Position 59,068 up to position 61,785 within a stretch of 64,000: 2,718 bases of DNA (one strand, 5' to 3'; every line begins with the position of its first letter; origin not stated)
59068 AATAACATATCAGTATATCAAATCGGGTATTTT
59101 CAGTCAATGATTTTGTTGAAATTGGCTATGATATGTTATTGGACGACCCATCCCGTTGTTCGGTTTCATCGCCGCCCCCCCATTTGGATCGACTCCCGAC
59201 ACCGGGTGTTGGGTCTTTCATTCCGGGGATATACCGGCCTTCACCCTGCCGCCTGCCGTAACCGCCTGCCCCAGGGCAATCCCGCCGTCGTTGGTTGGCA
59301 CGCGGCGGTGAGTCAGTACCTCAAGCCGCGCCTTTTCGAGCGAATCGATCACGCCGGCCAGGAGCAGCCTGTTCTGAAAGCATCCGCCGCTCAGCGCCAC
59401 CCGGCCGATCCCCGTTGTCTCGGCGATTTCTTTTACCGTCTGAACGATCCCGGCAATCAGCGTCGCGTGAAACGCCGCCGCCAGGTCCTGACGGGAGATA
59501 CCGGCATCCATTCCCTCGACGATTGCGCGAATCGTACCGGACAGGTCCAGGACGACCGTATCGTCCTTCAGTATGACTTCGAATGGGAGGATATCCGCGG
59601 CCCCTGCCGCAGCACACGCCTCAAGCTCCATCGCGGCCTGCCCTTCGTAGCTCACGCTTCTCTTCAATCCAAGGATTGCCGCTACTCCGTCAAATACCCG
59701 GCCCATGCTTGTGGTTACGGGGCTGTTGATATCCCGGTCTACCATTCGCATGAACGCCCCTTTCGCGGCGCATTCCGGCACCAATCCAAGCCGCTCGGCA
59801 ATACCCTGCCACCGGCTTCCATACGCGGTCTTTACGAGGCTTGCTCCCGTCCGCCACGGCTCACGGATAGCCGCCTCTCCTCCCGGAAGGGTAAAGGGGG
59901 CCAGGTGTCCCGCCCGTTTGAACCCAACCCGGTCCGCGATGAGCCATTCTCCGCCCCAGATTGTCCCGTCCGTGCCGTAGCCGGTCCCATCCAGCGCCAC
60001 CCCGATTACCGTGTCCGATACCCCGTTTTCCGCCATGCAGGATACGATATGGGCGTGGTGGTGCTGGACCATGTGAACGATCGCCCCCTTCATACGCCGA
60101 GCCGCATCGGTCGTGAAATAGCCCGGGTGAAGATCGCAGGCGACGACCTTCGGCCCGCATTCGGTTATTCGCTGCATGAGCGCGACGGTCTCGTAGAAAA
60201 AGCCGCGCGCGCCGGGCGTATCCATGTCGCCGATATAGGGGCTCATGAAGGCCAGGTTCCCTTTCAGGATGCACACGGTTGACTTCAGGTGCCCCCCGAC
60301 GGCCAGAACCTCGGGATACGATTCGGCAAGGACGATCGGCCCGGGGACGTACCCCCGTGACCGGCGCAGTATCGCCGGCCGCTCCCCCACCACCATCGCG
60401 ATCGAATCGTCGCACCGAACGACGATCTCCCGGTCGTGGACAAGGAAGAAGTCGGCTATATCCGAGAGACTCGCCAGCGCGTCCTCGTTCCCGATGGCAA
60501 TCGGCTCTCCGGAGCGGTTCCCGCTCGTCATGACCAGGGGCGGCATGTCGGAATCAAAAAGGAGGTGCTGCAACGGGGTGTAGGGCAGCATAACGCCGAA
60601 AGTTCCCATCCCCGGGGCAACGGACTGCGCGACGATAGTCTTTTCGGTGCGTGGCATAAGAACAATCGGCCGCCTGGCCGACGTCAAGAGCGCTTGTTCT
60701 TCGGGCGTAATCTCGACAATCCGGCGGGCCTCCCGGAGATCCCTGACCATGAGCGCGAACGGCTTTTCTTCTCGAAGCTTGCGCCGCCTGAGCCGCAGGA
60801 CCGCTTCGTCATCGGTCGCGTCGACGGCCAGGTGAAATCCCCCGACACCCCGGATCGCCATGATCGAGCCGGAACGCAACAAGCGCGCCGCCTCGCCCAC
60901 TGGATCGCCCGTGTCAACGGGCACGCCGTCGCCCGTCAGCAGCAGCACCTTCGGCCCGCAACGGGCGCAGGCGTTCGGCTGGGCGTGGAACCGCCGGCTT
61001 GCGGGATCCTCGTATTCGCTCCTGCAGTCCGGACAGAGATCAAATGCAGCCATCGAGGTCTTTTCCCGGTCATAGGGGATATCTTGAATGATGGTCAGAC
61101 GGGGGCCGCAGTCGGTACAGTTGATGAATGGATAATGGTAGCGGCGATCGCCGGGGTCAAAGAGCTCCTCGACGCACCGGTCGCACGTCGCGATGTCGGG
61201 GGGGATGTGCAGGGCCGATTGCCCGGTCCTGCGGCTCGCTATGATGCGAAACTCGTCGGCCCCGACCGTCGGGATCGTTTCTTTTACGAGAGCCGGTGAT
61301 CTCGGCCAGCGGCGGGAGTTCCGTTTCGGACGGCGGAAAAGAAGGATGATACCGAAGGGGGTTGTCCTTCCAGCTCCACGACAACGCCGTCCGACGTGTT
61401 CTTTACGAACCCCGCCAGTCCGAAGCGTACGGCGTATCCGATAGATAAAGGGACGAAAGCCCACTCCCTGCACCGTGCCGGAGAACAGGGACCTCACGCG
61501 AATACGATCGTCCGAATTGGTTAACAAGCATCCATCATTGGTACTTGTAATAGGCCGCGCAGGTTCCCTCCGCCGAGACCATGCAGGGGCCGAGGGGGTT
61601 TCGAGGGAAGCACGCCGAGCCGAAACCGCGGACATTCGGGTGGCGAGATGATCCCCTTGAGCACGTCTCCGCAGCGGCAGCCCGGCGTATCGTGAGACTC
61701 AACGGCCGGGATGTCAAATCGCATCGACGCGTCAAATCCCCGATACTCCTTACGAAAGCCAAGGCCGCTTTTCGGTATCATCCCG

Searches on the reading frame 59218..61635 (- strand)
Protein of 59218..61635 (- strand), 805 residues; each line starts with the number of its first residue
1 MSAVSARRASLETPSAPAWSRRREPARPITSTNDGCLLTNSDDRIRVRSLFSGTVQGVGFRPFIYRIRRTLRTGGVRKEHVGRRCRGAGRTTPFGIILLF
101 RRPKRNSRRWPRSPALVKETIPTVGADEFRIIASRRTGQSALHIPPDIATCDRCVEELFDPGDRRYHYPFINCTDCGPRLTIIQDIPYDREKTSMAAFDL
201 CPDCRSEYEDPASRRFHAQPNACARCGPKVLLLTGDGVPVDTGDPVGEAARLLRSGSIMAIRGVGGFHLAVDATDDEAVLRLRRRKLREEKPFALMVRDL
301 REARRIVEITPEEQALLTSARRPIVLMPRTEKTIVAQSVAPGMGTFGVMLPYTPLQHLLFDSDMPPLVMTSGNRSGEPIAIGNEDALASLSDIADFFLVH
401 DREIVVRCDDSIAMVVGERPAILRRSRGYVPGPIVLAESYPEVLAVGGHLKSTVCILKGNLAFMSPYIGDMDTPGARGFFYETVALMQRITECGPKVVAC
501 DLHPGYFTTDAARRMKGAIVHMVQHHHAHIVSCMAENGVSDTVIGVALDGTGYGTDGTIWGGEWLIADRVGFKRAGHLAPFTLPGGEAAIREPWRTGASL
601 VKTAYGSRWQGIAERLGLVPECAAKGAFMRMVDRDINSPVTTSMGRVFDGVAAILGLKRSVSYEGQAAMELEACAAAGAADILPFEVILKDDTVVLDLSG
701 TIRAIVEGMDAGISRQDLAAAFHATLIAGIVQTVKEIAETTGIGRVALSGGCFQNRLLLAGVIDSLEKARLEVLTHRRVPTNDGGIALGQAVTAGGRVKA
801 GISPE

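Call 55: search_protein_families(library=pfam, proteins=[window:59218-61635:-], max_evalue=0.000001)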
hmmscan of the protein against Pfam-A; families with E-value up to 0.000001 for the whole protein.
window:59218-61635:- (805 aa): 4 families
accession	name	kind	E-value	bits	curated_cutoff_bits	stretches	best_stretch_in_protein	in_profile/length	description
PF22521.2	HypF_C_2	-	9.5e-84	281.4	27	1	545-790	1-241/241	Carbamoyltransferase, Kae1-like Domain, second subdomain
PF01300.24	Sua5_yciO_yrdC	-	2.9e-43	147.8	25.1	1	252-426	2-178/178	Telomere recombination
PF07503.17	zf-HYPF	-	1e-33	115.3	23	2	150-183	1-34/34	HypF finger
PF17788.7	HypF_C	-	5.8e-33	114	23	1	440-536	3-99/99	HypF Kae1-like domain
